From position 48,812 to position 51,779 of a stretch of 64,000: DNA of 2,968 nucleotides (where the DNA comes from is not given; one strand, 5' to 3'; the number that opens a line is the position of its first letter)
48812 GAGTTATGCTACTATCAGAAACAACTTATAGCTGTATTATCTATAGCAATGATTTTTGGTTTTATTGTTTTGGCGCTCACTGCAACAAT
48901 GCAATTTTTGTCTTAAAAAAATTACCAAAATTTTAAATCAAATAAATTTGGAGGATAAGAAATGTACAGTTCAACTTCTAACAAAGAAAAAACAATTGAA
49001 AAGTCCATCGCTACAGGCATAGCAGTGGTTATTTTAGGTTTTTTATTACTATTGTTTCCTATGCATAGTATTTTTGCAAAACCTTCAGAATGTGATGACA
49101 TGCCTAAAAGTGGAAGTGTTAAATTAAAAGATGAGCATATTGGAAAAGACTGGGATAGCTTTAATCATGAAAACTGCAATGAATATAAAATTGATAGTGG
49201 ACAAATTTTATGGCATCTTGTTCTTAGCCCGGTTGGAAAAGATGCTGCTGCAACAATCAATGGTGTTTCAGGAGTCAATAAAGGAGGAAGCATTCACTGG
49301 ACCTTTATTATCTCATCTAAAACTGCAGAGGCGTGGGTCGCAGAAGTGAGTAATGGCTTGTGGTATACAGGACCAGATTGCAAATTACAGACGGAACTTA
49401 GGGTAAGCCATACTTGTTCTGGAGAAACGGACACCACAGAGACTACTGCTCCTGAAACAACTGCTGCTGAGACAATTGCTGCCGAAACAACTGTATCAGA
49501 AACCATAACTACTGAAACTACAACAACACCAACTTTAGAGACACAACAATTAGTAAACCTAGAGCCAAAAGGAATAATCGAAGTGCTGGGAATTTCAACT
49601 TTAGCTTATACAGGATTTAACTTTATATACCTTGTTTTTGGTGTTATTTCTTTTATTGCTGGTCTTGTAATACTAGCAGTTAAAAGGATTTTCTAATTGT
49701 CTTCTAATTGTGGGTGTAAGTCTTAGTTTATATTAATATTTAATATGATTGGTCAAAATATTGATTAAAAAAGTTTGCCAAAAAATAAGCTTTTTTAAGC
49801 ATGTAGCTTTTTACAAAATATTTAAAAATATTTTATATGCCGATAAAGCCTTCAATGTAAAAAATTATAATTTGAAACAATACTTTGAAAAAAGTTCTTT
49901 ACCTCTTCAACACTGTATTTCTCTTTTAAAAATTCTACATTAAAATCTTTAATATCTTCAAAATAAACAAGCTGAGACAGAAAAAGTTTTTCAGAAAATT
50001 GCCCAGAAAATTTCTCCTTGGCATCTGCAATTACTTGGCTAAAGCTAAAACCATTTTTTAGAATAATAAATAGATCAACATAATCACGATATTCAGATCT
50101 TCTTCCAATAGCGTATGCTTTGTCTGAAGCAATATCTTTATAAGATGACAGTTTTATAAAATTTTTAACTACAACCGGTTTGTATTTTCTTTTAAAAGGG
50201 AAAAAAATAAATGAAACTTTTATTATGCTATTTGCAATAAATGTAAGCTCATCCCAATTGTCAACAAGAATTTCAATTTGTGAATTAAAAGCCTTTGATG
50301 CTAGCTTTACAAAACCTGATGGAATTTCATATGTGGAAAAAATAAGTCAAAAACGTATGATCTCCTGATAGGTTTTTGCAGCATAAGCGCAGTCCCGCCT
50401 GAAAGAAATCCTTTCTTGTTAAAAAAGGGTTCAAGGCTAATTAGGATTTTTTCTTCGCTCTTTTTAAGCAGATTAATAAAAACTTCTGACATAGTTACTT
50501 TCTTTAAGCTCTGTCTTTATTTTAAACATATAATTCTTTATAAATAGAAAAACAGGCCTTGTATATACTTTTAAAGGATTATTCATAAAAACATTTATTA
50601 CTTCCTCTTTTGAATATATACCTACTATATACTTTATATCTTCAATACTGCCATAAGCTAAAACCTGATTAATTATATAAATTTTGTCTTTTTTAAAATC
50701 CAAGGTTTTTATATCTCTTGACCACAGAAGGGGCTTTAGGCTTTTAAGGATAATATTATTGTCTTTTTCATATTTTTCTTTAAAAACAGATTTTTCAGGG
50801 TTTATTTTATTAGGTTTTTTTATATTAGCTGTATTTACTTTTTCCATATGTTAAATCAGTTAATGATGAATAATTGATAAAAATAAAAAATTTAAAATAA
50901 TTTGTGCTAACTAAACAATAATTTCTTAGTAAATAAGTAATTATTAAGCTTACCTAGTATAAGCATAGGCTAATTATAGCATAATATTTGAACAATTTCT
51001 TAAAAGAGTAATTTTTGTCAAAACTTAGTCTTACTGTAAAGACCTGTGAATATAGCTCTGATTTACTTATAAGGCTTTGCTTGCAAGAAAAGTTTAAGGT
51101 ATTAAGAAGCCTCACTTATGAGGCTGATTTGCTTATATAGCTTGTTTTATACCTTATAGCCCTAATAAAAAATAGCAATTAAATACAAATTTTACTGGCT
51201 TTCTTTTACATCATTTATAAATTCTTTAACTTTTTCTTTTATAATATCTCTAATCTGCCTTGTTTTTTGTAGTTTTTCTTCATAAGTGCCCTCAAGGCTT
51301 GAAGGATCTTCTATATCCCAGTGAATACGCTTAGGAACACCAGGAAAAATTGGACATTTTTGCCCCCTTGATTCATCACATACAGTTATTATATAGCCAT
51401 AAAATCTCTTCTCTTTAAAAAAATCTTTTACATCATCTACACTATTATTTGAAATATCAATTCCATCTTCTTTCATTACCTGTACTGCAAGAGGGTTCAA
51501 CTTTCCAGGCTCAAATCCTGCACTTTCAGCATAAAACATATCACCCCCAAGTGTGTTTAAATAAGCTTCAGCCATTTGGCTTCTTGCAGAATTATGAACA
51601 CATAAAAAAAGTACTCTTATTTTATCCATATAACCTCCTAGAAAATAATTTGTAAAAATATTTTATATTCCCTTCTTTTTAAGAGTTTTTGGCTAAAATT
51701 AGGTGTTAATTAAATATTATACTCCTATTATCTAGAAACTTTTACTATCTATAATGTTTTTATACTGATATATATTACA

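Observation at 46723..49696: Four-gene extracytoplasmic redox/metal locus: bis-heme FRD membrane protein + DOMON lipoprotein + CopD-like 4-TM protein + LAYTG-anchored Cys/His surface protein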

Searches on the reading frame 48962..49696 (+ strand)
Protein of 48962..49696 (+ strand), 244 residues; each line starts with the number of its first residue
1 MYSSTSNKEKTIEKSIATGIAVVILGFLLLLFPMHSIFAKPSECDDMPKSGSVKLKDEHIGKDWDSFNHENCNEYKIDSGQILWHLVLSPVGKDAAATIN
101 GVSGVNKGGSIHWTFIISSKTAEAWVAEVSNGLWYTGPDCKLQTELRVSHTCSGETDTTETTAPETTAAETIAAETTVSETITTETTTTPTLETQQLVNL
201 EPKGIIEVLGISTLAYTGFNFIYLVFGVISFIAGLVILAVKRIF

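Call 3: search_protein_families(library=pfam, proteins=[window:48962-49696:+], max_evalue=1)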
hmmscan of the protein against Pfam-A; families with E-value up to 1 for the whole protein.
window:48962-49696:+ (244 aa): 3 families
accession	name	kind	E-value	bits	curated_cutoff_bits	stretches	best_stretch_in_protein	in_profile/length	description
PF05745.16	CRPA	-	0.007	16.9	23.6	0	166-239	13-84/150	Chlamydia 15 kDa cysteine-rich outer membrane protein (CRPA)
PF03729.18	DUF308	-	0.081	13.6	25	1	204-238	36-72/73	Short repeat of unknown function (DUF308)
PF11921.14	DUF3439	-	0.12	12.7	27.1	1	148-230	29-108/122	Domain of unknown function (DUF3439)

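Call 4: search_protein_families(library=ncbifam, proteins=[window:48962-49696:+], max_evalue=1)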
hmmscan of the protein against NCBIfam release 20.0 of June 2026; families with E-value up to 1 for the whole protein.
window:48962-49696:+ (244 aa): 1 family
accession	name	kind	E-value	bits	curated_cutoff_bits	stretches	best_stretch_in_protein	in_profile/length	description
NF058583.1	LAXTG_small_WW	exception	0.051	13.2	65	1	210-240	14-45/54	LAXTG motif-containing small protein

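Call 11: find_encoding_contigs(protein=window:48962-49696:+, flank=10000, max_places=6)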
Protein window:48962-49696:+ (244 aa): no gene with exactly this product is on record in the collection.

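Call 17: find_homologous_proteins(query=window:48962-49696:+)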
Query window:48962-49696:+ (244 aa): 9 proteins with E <= 0.001 among 1313 candidates.
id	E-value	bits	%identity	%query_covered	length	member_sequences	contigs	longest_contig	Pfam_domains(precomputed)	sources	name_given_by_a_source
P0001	6.4e-157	538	100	100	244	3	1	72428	-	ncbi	-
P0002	7.7e-81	289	48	97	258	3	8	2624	-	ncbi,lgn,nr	ncbi:MAG: hypothetical protein FJW61_06745 [Actinobacteria bacterium]|nr:hypothetical protein [Actin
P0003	6.4e-76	273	44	90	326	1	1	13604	-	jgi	jgi:hypothetical protein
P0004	1.4e-70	255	55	91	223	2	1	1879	-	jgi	-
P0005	6.2e-67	244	55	59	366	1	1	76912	PF25296.2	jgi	jgi:hypothetical protein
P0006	1.2e-65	239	40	96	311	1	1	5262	-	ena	-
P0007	1.1e-62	230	50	18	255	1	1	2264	-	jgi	-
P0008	3.7e-51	192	59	51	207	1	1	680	-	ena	-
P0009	4.4e-44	169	50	56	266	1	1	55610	-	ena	-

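Call 20: find_encoding_contigs(protein=P0005, flank=8000, max_places=3)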
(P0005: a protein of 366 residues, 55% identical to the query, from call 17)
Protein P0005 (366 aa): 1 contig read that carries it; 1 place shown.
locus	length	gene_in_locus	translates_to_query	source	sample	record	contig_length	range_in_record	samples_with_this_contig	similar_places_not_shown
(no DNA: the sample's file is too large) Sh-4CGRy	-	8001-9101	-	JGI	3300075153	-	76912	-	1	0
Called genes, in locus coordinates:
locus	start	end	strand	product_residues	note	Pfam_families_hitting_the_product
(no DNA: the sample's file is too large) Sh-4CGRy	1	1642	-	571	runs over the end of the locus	-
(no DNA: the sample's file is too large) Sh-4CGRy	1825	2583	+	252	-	PF00392:GntR, PF07702:UTRA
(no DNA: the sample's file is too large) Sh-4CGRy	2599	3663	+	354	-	PF01515:PTA_PTB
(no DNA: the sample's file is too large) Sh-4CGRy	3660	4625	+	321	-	PF03308:MeaB, PF02492:cobW (weak), PF03029:ATP_bind_1 (faint)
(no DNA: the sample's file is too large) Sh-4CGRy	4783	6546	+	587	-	PF01642:MM_CoA_mutase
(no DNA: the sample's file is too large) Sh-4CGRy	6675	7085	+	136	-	PF02310:B12-binding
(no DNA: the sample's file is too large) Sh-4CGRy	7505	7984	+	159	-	PF05425:CopD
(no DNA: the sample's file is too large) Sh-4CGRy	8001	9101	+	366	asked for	PF25296:Decapeptide (faint)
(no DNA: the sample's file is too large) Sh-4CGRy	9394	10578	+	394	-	PF07687:M20_dimer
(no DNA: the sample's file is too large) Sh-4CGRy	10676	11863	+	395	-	PF00155:Aminotran_1_2, PF01041:DegT_DnrJ_EryC1 (faint), PF01053:Cys_Met_Meta_PP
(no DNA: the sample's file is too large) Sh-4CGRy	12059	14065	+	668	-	PF00580:UvrD-helicase, PF13245:AAA_19, PF13604:AAA_30 (faint), PF13361:UvrD_C, PF13538:UvrD_C_2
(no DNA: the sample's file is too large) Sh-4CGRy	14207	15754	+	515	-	PF20154:LNT_N, PF00795:CN_hydrolase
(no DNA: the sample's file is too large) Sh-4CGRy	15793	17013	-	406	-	PF00232:Glyco_hydro_1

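Call 21: find_encoding_contigs(protein=P0009, flank=8000, max_places=3)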
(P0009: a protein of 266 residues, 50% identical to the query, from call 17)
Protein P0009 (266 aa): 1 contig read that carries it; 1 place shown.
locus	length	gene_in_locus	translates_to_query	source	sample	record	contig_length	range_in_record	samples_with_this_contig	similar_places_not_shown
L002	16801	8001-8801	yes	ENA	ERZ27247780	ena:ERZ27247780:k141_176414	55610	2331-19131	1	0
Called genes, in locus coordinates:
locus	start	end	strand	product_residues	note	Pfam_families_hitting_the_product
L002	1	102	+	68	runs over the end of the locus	-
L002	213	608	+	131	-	-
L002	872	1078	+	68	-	-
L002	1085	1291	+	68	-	-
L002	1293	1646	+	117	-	-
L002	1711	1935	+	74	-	-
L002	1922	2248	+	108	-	-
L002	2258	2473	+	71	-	-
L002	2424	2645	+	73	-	-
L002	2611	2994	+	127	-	-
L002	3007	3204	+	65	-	-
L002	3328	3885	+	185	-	PF06725:3D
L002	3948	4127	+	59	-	PF01402:RHH_1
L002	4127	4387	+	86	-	PF01381:HTH_3 (weak)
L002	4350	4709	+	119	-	-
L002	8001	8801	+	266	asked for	-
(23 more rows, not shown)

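Call 22: find_encoding_contigs(protein=P0003, flank=8000, max_places=3)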
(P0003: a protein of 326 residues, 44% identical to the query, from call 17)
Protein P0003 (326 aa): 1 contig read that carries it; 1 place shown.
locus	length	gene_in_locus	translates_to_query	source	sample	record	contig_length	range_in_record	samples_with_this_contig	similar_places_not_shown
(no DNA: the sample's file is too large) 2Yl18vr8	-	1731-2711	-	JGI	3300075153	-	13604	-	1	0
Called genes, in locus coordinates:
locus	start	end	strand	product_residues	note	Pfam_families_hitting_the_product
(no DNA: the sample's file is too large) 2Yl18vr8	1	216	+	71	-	?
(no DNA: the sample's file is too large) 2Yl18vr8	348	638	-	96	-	PF12441:CopG_antitoxin (weak)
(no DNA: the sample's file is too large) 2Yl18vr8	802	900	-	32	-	-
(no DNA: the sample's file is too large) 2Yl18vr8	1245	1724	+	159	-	PF13664:DUF4149 (weak), PF05425:CopD (weak)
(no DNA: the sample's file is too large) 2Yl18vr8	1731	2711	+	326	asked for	-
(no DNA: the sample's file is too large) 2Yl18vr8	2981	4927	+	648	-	PF04773:FecR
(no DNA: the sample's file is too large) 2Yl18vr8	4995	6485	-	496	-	PF00989:PAS (weak), PF13188:PAS_8 (weak), PF13426:PAS_9, PF00990:GGDEF, PF13487:HD_5, PF01966:HD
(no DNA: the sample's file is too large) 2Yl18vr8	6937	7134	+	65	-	-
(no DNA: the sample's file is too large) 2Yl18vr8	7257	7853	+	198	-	PF00440:TetR_N (weak)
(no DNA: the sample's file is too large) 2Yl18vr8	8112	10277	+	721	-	PF03176:MMPL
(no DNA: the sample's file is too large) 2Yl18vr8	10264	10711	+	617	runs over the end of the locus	-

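Call 23: find_encoding_contigs(protein=P0002, flank=8000, max_places=4)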
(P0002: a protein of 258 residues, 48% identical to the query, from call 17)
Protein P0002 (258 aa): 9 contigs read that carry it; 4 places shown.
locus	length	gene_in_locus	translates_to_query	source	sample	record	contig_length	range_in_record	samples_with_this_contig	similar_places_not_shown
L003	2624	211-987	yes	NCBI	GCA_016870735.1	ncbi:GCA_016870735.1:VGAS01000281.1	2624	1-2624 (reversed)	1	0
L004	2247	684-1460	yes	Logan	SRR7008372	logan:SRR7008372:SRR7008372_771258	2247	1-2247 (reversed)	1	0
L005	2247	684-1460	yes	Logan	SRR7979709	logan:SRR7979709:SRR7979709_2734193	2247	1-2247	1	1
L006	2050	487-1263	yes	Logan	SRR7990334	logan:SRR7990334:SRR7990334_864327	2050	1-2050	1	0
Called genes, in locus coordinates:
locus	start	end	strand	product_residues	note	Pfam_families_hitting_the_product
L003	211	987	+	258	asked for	-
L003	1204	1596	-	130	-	PF01050:MannoseP_isomer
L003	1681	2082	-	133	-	PF02310:B12-binding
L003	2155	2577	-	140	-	PF01642:MM_CoA_mutase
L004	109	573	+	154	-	PF13664:DUF4149 (weak), PF05425:CopD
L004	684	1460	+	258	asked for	-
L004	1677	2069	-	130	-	PF01050:MannoseP_isomer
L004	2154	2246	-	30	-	?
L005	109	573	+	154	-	PF13664:DUF4149 (weak), PF05425:CopD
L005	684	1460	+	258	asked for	-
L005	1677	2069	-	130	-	PF01050:MannoseP_isomer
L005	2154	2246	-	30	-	?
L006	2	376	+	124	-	?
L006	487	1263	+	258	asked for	-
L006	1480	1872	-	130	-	PF01050:MannoseP_isomer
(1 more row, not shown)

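Call 24: find_encoding_contigs(protein=P0006, flank=8000, max_places=3)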
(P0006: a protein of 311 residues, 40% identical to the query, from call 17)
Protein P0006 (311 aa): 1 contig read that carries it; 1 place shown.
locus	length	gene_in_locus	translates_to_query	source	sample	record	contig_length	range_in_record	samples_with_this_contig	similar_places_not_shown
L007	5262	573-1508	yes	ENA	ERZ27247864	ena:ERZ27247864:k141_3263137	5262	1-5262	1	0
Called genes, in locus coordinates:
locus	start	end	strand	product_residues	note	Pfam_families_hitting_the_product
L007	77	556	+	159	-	PF05425:CopD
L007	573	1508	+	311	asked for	-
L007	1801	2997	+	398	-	PF01546:Peptidase_M20 (weak), PF07687:M20_dimer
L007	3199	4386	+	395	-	PF00155:Aminotran_1_2, PF01041:DegT_DnrJ_EryC1 (faint), PF01053:Cys_Met_Meta_PP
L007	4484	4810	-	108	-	PF12844:HTH_19 (weak), PF01381:HTH_3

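Call 49: predict_structure(alignment_id=A2)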
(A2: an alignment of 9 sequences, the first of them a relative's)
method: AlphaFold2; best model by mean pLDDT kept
length: 244 residues; sequences in the alignment: 9
mean_pLDDT: 72.1   pTM: 0.52
mean pLDDT of the five models: 72.1, 71.3, 69.2, 68.6, 67.9
residues with pLDDT >= 90: 81; 70-90: 73; 50-70: 26; < 50: 64
segments of 3 or more residues with pLDDT < 50: 1-3, 157-217
pLDDT, mean of each block of 10 residues (from residue 1): 57 80 86 63 80 97 91 81 95 94 94 95 97 86 93 66 36 35 33 35 28 44 82 85 63
secondary structure, 60 per line:
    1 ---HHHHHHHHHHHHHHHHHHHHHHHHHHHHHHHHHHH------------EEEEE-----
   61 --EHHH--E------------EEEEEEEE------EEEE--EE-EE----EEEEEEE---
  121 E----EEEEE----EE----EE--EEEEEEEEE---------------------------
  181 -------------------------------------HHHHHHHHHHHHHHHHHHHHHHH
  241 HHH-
elements in order: H4-38 E51-55 E82-89 E96-99 E111-117 E126-130 E145-153 H218-243

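Call 84: search_protein_families(library=padloc, proteins=[window:48962-49696:+], max_evalue=0.01)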
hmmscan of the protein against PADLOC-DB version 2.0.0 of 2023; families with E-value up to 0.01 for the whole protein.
window:48962-49696:+ (244 aa): 0 families

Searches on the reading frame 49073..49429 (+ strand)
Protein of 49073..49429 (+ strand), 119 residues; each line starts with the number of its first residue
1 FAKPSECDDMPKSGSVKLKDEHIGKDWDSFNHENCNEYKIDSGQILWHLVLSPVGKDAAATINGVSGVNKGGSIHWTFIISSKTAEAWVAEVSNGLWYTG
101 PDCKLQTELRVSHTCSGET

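Call 61: search_protein_representatives(alignment_id=A5)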
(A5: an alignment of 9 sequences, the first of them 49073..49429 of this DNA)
Query: 9 sequences, 119 profile positions. Proteins with E-value up to 0.001 (for the whole library): 27; up to 1e-10: 19; up to 1e-30: 6. The best 27 are listed.
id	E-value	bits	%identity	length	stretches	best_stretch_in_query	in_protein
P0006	5.0e-59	213.9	-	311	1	1-118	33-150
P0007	4.0e-58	211.0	-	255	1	1-118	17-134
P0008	3.7e-57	207.9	-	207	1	2-117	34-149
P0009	7.5e-50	184.3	-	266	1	4-118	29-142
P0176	1.1e-41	157.9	-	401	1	1-118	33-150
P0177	1.8e-41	157.3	-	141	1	9-111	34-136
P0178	1.1e-30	122.4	-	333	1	15-118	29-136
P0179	9.3e-24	100.1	-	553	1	5-118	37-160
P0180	4.5e-21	91.4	-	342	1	12-118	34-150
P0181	3.1e-20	88.7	-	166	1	12-118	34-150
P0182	2.0e-19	86.1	-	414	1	9-118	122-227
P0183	2.2e-19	86.0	-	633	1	12-118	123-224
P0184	5.1e-19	84.8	-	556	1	15-118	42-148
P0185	2.0e-18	82.9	-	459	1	20-118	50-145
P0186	6.8e-18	81.2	-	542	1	10-118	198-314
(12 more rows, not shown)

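Call 62: predict_structure(alignment_id=A5)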
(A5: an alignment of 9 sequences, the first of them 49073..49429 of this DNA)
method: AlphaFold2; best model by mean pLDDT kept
length: 119 residues; sequences in the alignment: 9
mean_pLDDT: 92.2   pTM: 0.85
mean pLDDT of the five models: 92.2, 91.5, 90.5, 89.7, 84.2
residues with pLDDT >= 90: 96; 70-90: 17; 50-70: 3; < 50: 3
segments of 3 or more residues with pLDDT < 50: 1-3
pLDDT, mean of each block of 10 residues (from residue 1): 67 97 97 87 96 96 97 96 97 94 94 88
secondary structure, 60 per line:
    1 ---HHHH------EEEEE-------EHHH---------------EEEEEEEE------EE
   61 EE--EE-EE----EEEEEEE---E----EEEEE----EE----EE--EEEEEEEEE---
elements in order: H4-7 E14-18 E45-52 E59-62 E74-80 E89-93 E108-116

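Call 65: find_encoding_contigs(protein=P0183, flank=5000, max_places=3)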
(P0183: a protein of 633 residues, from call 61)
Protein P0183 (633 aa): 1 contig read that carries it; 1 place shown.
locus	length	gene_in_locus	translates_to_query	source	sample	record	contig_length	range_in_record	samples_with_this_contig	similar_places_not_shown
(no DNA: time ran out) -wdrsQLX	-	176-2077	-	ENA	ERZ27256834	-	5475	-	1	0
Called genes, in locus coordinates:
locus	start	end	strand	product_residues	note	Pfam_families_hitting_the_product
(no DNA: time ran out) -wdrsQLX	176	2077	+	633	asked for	PF02368:Big_2, PF17802:SpaA (faint)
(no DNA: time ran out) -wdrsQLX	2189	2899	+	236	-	PF04203:Sortase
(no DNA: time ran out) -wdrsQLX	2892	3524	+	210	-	-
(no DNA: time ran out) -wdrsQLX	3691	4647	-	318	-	PF13946:DUF4214, PF00188:CAP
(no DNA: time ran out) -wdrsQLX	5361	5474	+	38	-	?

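Call 68: find_encoding_contigs(protein=P0179, flank=5000, max_places=3)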
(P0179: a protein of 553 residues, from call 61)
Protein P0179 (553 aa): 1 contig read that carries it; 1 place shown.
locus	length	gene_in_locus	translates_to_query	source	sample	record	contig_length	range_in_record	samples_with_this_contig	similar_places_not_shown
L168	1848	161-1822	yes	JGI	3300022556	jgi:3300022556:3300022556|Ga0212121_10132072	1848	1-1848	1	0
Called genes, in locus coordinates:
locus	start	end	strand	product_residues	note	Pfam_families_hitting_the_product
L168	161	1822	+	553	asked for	PF17802:SpaA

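Call 71: fold_search(model_id=the predicted structure, library=viral)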
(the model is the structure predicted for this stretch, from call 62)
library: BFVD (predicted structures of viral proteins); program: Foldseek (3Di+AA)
matches with E <= 10: 1364; with E <= 0.001: 0
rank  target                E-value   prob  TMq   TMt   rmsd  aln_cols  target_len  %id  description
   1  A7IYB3                1.4e-02  0.63  0.29  0.25  16.2       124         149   11  Gp42 [Corynebacterium phage P1201]
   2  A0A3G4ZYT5            2.0e-02  0.33  0.22  0.20  11.9       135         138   10  Uncharacterized protein [Gaeavirus sp.]
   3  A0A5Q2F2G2            2.6e-02  0.41  0.27  0.08  10.2       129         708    7  Capsid and scaffold protein [Lactococcus phage P596]
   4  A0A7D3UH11            3.8e-02  0.33  0.24  0.05  13.0       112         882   17  (no name in the UniProt tables at hand)
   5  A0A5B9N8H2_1          4.0e-02  0.25  0.25  0.04  14.9       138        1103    9  (no name in the UniProt tables at hand)
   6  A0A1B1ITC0            5.0e-02  0.28  0.24  0.18  11.8       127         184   17  (no name in the UniProt tables at hand)
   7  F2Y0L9                5.0e-02  0.16  0.17  0.05   9.8        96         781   11  (no name in the UniProt tables at hand)
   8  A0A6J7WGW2            5.3e-02  0.30  0.26  0.09  17.1       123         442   14  PA14 domain-containing protein [uncultured Caudovirales phage]
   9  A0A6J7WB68            5.3e-02  0.08  0.15  0.06  15.6       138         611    9  C1q domain containing protein [uncultured Caudovirales phage]
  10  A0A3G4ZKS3            5.6e-02  0.14  0.20  0.18  13.1       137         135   15  Uncharacterized protein [Terrestrivirus sp.]
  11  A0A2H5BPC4            6.2e-02  0.35  0.25  0.06  15.3       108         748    9  Tail spike protein [Salmonella phage Mutine]
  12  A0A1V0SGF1            6.2e-02  0.25  0.24  0.11  11.1       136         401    9  Collagen triple helix repeat motif-containing protein [Hokovirus HKV1]
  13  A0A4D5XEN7            6.5e-02  0.23  0.24  0.12  10.9        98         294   20  Collagen triple helix repeat motif-containing protein [Mimivirus LCMiAC02]
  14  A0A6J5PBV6            6.9e-02  0.35  0.27  0.21  11.4       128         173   12  C1q domain-containing protein [uncultured Caudovirales phage]
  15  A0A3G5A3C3            7.7e-02  0.30  0.30  0.21  10.2       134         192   10  Uncharacterized protein [Harvfovirus sp.]
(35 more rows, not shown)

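Call 101: find_encoding_contigs(protein=P0176, flank=6000, max_places=3)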
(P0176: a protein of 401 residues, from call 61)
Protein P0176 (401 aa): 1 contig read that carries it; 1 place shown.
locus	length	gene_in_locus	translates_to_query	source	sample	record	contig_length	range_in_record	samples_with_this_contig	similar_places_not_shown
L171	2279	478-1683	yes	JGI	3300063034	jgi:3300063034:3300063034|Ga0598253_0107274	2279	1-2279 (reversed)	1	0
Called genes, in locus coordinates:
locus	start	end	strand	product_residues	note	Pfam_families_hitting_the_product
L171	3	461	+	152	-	?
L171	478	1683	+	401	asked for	-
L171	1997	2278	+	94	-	?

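Call 102: find_related_loci(query=A5, collection=viral_contigs, flank=6000)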
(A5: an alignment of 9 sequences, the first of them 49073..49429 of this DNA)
Query A5 (119 aa) in viral_contigs; peptide patterns used: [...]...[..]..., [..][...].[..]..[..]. (x = any residue, [..] = any of these).
60 stretches matched a pattern, but none encodes a relative of the query by tblastn (E <= 1e-3).

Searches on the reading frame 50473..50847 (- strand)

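Call 46: search_protein_families(library=pfam, proteins=[window:50473-50847:-], max_evalue=0.01)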
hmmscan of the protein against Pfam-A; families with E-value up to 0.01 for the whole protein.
window:50473-50847:- (124 aa): 1 family
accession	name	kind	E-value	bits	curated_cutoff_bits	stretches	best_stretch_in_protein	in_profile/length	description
PF21956.1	DUF6922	-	1.8e-12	47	27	1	38-86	3-51/52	Family of unknown function (DUF6922)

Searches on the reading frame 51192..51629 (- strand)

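Call 46: search_protein_families(library=pfam, proteins=[window:51192-51629:-], max_evalue=0.01)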
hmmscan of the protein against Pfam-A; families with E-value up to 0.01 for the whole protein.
window:51192-51629:- (145 aa): 1 family
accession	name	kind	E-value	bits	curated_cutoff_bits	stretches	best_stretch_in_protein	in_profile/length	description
PF01451.26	LMWPc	-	1e-14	55.4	23.2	1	6-137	1-143/144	Low molecular weight phosphotyrosine protein phosphatase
